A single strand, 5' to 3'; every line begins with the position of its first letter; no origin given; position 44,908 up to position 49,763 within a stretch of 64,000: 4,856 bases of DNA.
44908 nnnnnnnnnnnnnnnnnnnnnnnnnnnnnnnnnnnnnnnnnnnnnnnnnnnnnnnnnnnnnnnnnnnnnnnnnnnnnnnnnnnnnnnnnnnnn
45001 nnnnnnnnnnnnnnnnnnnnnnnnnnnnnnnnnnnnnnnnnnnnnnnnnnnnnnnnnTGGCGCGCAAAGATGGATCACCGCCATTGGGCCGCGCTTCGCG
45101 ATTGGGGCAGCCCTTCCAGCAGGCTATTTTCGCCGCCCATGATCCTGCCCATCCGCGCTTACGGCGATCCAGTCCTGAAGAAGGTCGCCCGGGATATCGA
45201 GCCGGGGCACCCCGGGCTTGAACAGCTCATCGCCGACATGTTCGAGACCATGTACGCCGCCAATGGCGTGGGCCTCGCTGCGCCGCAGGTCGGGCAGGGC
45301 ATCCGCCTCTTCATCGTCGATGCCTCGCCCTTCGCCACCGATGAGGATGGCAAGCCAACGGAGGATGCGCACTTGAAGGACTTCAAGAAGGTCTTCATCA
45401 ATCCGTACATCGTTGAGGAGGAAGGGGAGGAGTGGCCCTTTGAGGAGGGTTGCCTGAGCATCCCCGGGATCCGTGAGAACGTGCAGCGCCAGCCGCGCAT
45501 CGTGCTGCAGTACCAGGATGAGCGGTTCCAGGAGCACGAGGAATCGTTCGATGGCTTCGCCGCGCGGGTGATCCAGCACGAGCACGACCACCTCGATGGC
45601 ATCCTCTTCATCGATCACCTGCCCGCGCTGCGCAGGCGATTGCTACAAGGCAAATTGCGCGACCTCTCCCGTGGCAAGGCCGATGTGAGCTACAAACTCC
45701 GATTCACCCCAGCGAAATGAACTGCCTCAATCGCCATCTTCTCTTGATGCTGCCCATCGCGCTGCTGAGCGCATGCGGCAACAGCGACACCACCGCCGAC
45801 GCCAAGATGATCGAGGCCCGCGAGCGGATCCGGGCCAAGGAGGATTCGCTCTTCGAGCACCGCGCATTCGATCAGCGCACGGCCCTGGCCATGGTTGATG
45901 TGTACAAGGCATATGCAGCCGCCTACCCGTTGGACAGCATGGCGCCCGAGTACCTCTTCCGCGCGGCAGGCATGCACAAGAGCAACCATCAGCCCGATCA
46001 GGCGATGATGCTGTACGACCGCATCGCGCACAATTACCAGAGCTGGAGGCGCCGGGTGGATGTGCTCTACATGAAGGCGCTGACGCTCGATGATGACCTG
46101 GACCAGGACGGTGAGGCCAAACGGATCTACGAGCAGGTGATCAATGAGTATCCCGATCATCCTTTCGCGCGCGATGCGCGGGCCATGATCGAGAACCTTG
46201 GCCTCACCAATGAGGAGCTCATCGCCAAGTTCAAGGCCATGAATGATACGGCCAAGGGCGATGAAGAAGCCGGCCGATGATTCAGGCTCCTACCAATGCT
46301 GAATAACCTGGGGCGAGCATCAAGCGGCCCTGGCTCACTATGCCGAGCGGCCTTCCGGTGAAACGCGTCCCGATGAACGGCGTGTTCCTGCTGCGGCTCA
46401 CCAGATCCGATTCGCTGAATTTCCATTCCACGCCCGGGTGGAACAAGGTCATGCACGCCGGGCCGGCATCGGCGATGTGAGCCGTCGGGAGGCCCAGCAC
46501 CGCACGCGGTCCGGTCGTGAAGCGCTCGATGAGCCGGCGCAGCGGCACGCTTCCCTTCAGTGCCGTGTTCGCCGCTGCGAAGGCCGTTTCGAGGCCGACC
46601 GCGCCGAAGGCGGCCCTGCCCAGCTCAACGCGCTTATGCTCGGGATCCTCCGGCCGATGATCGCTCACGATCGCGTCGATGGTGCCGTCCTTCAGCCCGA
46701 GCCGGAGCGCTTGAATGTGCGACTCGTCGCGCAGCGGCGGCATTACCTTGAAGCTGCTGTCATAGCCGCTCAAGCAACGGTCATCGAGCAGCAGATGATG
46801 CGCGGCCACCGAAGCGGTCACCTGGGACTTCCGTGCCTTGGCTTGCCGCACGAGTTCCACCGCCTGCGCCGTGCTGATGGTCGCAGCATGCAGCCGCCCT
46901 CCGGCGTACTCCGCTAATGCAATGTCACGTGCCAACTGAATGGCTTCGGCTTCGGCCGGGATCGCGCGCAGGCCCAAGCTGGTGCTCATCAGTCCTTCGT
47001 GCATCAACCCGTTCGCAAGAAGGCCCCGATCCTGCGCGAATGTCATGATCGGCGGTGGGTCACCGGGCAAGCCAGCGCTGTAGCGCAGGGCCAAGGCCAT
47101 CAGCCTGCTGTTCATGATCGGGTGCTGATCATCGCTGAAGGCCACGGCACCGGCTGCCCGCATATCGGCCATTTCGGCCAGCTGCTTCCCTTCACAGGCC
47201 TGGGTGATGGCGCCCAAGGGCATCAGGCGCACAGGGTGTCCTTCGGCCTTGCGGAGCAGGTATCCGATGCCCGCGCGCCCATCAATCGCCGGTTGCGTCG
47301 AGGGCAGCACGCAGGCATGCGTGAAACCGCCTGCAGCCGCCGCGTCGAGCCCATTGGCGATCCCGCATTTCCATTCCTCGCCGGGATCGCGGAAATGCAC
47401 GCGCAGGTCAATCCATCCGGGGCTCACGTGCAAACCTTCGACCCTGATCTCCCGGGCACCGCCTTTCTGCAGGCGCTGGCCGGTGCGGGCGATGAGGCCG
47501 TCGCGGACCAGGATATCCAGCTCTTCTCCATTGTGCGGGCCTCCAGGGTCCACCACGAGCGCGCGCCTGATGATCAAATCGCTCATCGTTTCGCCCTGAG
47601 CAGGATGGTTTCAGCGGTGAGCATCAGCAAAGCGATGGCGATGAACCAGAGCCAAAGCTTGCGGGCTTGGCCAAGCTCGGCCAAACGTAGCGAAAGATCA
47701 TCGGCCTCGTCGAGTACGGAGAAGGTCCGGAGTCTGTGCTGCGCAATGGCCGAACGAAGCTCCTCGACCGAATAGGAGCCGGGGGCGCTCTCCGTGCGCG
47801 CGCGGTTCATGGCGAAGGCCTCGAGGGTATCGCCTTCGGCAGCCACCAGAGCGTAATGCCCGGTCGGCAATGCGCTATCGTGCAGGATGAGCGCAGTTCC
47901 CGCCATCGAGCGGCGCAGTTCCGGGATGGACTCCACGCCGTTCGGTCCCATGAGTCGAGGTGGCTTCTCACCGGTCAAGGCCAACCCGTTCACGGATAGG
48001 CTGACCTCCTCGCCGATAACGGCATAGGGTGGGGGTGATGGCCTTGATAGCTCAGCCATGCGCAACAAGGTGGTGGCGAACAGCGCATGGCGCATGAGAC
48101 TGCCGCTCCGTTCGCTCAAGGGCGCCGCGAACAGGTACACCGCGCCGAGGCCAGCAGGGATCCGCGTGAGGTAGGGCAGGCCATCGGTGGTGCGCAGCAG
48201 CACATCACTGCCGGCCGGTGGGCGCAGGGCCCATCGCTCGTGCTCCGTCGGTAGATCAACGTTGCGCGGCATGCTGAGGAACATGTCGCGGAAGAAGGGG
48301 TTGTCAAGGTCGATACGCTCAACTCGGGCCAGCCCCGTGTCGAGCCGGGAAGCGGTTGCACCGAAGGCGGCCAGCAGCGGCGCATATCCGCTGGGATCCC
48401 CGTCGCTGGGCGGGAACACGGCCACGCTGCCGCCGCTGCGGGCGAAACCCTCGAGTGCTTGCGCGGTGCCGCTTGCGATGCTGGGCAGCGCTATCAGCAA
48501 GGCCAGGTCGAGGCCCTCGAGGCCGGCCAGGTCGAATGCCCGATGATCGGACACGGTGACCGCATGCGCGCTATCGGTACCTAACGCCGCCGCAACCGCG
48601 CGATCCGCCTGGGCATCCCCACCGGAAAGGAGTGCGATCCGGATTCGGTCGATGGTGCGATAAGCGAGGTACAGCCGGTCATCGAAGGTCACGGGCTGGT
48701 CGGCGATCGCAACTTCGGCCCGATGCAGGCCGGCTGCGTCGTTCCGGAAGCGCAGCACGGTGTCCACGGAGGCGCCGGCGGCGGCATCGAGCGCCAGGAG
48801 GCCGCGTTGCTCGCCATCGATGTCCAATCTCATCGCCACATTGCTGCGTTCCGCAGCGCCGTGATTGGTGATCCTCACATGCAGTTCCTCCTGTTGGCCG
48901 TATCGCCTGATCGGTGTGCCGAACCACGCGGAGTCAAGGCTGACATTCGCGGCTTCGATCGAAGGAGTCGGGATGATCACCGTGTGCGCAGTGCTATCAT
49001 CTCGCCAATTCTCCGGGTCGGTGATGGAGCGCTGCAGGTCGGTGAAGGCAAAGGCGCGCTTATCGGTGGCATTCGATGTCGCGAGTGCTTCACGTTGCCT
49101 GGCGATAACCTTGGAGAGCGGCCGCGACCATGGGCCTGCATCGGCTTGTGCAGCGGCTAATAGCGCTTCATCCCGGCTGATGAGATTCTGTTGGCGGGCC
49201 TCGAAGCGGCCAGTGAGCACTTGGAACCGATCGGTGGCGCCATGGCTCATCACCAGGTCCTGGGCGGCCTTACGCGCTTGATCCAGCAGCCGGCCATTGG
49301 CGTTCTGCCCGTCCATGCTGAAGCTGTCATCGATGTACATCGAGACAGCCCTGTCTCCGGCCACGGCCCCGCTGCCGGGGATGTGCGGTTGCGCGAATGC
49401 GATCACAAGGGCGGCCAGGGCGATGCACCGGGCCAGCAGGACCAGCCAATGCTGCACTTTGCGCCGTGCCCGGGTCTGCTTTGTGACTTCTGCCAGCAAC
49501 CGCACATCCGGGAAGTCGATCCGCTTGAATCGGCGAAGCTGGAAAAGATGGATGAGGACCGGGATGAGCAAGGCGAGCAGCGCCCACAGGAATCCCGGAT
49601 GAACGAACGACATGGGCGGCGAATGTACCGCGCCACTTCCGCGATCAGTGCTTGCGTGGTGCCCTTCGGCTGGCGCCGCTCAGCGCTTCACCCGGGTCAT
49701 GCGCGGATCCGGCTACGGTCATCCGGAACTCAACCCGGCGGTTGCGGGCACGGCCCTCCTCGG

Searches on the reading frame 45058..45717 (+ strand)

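Call 46: search_protein_families(library=pfam, proteins=[window:45058-45717:+], max_evalue=0.01)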
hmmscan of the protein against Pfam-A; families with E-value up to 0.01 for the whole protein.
window:45058-45717:+ (220 aa): 1 family
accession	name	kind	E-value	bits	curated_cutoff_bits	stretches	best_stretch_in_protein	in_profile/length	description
PF01327.26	Pep_deformylase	-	9.3e-53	178.4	22.8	1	30-192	2-154/156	Polypeptide deformylase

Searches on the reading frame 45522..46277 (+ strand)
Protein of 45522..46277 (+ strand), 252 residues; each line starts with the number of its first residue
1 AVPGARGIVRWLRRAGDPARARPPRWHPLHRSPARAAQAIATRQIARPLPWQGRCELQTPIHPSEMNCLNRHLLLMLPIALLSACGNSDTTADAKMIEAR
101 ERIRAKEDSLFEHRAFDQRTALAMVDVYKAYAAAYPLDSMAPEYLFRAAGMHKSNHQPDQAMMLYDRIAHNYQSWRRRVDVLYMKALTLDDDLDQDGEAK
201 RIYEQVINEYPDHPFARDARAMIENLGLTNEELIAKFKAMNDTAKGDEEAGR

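Call 46: search_protein_families(library=pfam, proteins=[window:45522-46277:+], max_evalue=0.01)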
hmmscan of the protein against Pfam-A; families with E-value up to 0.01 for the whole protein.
window:45522-46277:+ (252 aa): 3 families
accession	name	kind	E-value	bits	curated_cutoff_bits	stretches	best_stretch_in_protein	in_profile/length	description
PF13174.12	TPR_6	-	1.4e-06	29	26.3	1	180-213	1-33/33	Tetratricopeptide repeat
PF13428.12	TPR_14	-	0.00015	22.5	23.5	0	192-221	13-42/44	Tetratricopeptide repeat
PF13525.12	YfiO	-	0.0015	18.8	25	1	151-226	51-136/203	Outer membrane lipoprotein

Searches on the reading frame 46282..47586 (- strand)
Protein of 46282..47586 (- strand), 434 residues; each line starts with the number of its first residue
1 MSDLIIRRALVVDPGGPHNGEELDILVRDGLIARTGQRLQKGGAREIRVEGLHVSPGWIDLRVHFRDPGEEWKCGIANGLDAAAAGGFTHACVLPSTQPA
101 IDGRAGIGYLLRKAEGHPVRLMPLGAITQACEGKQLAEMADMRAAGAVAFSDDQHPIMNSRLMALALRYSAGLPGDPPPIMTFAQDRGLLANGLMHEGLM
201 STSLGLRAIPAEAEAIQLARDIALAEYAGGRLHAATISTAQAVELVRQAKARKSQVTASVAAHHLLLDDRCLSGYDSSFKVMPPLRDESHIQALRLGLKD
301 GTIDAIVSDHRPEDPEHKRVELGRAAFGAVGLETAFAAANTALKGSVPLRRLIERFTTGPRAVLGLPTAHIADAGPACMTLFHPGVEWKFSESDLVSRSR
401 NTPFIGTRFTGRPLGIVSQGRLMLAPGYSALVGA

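Call 17: search_protein_families(library=pfam, proteins=[window:46282-47586:-])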
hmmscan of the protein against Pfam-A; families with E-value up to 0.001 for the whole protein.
window:46282-47586:- (434 aa): 1 family
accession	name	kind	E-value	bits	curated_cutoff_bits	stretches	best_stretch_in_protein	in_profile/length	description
PF01979.26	Amidohydro_1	-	2.6e-08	34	25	0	54-115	2-72/345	Amidohydrolase family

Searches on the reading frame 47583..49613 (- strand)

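Call 17: search_protein_families(library=pfam, proteins=[window:47583-49613:-])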
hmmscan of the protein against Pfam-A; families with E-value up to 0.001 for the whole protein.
window:47583-49613:- (676 aa): 1 family
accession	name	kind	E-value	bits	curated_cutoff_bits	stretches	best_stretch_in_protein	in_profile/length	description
PF07584.16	BatA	-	3.7e-22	79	25.9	1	1-76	1-77/77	Aerotolerance regulator N-terminal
